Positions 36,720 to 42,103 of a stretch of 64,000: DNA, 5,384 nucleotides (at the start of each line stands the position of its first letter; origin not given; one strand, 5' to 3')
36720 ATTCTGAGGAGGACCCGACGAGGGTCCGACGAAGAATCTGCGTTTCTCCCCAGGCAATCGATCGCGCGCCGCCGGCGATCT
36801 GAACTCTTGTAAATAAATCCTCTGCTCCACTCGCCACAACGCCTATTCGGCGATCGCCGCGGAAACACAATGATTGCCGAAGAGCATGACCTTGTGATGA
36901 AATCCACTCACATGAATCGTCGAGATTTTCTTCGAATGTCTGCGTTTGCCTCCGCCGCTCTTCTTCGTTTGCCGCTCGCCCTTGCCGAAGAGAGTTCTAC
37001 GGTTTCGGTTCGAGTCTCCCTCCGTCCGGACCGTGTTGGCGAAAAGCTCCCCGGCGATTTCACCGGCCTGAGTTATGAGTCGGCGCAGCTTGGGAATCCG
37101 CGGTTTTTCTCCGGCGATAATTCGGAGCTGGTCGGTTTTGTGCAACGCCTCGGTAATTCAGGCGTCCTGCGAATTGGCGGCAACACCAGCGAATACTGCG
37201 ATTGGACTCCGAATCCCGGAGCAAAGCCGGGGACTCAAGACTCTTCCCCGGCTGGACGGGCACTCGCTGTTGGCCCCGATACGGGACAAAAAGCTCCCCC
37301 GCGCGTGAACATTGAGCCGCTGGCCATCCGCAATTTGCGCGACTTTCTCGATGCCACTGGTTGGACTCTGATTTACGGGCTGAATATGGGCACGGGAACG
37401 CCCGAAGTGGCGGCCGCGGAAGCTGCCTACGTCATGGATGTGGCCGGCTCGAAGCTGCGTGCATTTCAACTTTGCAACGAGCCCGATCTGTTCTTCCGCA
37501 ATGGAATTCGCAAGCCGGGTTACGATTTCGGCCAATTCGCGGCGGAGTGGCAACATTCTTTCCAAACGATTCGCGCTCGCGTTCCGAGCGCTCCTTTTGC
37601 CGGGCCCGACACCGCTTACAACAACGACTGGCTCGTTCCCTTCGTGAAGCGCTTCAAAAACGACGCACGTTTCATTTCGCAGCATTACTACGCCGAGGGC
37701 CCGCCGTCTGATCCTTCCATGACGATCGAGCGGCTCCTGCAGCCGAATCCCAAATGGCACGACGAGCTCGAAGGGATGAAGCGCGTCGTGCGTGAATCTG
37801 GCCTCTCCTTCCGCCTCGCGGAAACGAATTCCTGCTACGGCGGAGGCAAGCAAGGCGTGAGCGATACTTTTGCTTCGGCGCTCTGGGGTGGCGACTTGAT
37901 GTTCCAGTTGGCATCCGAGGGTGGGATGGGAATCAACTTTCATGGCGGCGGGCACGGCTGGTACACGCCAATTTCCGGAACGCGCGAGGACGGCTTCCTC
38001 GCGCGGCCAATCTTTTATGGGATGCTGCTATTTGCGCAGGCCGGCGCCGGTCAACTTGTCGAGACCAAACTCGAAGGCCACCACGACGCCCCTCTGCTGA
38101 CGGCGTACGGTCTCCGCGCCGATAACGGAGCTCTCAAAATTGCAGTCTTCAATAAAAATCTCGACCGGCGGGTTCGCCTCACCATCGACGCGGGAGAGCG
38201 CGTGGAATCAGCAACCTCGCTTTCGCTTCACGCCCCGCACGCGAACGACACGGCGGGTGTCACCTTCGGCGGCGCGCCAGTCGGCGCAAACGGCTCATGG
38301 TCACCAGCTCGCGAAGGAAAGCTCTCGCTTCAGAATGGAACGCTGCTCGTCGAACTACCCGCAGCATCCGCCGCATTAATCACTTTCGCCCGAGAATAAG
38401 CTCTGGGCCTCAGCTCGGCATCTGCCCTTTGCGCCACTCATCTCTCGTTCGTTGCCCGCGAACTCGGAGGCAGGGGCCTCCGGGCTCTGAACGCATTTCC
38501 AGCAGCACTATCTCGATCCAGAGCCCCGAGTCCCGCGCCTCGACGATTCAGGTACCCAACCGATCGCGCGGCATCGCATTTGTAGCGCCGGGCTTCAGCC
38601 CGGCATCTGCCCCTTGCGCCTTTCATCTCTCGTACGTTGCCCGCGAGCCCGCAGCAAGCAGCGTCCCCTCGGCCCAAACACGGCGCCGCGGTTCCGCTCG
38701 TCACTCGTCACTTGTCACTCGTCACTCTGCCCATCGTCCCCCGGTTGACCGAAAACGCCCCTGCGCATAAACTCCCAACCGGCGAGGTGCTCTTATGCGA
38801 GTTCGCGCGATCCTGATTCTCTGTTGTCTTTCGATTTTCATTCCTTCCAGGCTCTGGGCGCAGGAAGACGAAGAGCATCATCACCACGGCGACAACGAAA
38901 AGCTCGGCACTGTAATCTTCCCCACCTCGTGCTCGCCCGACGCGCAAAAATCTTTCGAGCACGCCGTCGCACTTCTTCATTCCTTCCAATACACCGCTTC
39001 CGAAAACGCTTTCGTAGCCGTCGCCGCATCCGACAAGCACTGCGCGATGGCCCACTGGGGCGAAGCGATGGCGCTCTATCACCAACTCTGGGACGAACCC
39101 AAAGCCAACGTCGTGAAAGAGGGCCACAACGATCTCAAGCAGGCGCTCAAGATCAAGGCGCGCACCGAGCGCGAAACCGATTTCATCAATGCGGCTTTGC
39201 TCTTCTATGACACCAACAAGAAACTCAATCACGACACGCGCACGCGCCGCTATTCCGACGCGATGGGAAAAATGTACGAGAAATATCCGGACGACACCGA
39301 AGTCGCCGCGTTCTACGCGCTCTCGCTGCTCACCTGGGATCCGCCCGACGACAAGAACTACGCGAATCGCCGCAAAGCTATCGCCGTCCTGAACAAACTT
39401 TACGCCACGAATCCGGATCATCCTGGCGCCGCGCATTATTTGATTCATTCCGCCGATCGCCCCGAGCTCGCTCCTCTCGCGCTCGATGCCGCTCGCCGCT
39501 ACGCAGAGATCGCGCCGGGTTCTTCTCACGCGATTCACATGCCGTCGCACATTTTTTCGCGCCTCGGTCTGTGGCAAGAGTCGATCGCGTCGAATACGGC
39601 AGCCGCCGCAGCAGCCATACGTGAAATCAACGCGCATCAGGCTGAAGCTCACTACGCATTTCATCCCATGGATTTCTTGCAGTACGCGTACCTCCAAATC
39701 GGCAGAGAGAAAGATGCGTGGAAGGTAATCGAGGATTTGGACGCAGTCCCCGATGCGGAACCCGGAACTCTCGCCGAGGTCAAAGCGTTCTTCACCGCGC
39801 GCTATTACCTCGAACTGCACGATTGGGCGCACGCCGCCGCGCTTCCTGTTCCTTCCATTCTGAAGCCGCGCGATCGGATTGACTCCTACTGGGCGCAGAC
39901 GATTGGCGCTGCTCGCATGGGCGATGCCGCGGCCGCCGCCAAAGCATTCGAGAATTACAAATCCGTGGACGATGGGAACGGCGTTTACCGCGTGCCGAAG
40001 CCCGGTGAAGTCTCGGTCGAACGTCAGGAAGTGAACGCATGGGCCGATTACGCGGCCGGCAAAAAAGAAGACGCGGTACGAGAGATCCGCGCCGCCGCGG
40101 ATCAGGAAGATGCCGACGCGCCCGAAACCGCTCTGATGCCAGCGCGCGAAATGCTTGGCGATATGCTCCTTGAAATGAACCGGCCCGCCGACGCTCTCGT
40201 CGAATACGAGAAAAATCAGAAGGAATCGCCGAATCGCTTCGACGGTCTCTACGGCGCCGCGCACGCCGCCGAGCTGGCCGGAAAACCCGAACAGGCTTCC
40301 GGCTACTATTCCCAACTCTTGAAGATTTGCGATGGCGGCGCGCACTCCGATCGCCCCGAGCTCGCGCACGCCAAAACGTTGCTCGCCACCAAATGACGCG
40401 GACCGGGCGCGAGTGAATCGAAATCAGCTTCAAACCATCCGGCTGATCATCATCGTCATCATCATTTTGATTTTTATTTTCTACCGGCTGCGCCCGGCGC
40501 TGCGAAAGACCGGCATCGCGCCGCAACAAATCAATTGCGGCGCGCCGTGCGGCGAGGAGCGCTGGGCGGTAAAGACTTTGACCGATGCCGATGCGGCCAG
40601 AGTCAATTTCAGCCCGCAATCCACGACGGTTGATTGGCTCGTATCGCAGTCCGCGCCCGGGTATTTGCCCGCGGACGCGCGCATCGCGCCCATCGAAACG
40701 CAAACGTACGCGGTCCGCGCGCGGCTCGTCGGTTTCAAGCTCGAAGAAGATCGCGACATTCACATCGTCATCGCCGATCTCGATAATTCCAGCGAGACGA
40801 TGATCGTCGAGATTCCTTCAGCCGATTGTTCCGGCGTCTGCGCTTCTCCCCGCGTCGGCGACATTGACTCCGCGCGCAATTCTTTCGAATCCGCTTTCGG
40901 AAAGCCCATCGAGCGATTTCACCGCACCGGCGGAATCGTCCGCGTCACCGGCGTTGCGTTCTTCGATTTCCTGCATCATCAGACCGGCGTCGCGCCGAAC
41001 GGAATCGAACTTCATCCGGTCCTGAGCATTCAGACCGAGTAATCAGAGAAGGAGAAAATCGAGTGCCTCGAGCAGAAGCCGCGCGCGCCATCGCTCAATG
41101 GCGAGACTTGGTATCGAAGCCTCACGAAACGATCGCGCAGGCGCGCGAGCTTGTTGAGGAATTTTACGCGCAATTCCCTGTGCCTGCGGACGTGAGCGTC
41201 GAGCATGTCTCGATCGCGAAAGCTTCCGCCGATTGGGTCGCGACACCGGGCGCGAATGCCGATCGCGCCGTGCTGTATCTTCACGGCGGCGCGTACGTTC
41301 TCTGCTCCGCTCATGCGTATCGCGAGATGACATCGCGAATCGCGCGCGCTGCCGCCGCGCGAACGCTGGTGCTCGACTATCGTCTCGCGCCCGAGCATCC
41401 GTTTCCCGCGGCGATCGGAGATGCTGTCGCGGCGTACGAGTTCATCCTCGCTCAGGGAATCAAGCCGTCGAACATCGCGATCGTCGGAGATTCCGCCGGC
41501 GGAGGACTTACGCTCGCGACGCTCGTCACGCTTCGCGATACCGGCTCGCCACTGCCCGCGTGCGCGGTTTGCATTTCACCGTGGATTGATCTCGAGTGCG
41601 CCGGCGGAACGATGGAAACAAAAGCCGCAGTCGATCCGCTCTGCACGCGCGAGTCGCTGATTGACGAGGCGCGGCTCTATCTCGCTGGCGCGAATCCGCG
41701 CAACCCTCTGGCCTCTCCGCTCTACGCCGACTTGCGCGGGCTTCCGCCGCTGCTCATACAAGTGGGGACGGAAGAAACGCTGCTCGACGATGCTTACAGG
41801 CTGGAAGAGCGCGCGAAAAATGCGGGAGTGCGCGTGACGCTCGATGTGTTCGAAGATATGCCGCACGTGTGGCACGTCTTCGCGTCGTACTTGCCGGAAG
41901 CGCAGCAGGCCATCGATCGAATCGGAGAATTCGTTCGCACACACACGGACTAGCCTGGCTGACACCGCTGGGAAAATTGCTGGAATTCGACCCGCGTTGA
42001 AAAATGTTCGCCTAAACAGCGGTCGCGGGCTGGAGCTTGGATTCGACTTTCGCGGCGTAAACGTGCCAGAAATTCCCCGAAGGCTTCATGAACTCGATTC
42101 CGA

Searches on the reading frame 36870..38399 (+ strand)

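Call 78: search_protein_families(library=pfam, proteins=[window:36870-38399:+], max_evalue=0.001)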
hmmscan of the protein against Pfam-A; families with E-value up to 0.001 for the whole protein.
window:36870-38399:+ (509 aa): 2 families
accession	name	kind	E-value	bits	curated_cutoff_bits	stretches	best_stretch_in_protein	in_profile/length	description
PF16862.10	Glyco_hydro_79C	-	5.4e-07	30.8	27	1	412-503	1-103/103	Glycosyl hydrolase family 79 C-terminal beta domain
PF03662.20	Glyco_hydro_79n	-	7.6e-07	28.9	23.1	1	220-340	188-313/318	Glycosyl hydrolase family 79, N-terminal domain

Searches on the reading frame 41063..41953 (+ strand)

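Call 78: search_protein_families(library=pfam, proteins=[window:41063-41953:+], max_evalue=0.001)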
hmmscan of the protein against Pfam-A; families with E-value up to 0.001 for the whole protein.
window:41063-41953:+ (296 aa): 3 families
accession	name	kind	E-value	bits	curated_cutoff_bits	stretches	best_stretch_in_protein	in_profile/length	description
PF07859.19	Abhydrolase_3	-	1.3e-56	192.1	25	1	70-271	1-209/210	alpha/beta hydrolase fold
PF10340.15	Say1_Mug180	-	2e-14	53.7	21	1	65-198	120-262/374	Steryl acetyl hydrolase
PF20434.5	BD-FAE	-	6.7e-11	42.6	26.8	1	68-152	14-105/215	BD-FAE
